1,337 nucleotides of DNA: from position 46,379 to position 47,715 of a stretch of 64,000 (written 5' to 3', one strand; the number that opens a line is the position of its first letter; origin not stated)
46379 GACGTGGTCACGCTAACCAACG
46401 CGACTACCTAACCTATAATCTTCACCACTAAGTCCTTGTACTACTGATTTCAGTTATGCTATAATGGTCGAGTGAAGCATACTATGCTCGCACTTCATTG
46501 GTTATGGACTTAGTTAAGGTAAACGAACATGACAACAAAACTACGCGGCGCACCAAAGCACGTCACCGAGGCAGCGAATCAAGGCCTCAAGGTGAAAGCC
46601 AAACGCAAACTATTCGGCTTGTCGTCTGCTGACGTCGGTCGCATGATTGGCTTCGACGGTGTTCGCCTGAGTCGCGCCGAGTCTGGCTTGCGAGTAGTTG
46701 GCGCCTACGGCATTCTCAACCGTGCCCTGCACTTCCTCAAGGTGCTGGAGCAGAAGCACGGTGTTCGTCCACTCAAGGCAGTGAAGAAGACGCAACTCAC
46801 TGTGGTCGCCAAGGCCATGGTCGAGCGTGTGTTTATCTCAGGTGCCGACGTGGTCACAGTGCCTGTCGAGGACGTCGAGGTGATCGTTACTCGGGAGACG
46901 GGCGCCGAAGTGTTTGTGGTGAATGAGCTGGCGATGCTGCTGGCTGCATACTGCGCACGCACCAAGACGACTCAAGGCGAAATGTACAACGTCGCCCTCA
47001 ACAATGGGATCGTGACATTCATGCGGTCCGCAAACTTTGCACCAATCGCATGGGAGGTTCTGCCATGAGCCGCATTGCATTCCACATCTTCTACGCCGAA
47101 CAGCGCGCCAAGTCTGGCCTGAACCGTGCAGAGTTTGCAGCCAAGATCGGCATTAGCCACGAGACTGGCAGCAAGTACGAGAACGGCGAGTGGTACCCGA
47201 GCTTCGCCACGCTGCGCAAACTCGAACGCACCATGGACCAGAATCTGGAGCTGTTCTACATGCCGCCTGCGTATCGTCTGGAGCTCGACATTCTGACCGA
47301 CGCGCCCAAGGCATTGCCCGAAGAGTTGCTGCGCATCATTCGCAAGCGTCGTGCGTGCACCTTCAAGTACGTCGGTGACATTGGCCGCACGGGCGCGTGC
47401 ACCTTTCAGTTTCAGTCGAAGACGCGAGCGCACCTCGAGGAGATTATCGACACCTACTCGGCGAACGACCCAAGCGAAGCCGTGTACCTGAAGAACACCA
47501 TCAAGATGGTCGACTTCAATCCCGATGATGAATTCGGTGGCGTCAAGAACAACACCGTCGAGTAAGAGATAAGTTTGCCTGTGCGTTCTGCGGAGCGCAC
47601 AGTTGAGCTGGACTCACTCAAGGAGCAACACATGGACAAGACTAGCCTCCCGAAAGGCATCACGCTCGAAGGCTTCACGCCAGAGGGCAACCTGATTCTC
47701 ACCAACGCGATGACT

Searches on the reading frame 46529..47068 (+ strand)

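Call 17: search_protein_families(library=phrogs, proteins=[window:46529-47068:+])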
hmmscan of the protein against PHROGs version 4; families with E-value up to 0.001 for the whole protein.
window:46529-47068:+ (179 aa): 0 families

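Call 58: search_protein_families(library=pfam, proteins=[window:46529-47068:+], max_evalue=0.01)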
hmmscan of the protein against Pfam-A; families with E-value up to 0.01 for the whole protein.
window:46529-47068:+ (179 aa): 1 family
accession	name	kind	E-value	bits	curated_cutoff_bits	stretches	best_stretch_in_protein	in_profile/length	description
PF13560.12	HTH_31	-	0.00086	20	27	1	30-72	14-56/64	Helix-turn-helix domain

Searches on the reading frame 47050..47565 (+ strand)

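Call 58: search_protein_families(library=pfam, proteins=[window:47050-47565:+], max_evalue=0.01)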
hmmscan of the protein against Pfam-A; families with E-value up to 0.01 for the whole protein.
window:47050-47565:+ (171 aa): 4 families
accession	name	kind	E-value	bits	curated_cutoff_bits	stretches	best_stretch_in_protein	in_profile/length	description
PF01381.28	HTH_3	-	2.4e-08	34.3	23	1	17-67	3-53/55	Helix-turn-helix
PF13560.12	HTH_31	-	2.7e-06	28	27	1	17-60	8-52/64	Helix-turn-helix domain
PF22495.2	HTH_92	-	0.00062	19.5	27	1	17-50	2-35/45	RsaL-like HTH domain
PF13443.12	HTH_26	-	0.006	17.3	22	0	20-58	7-46/63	Cro/C1-type HTH DNA-binding domain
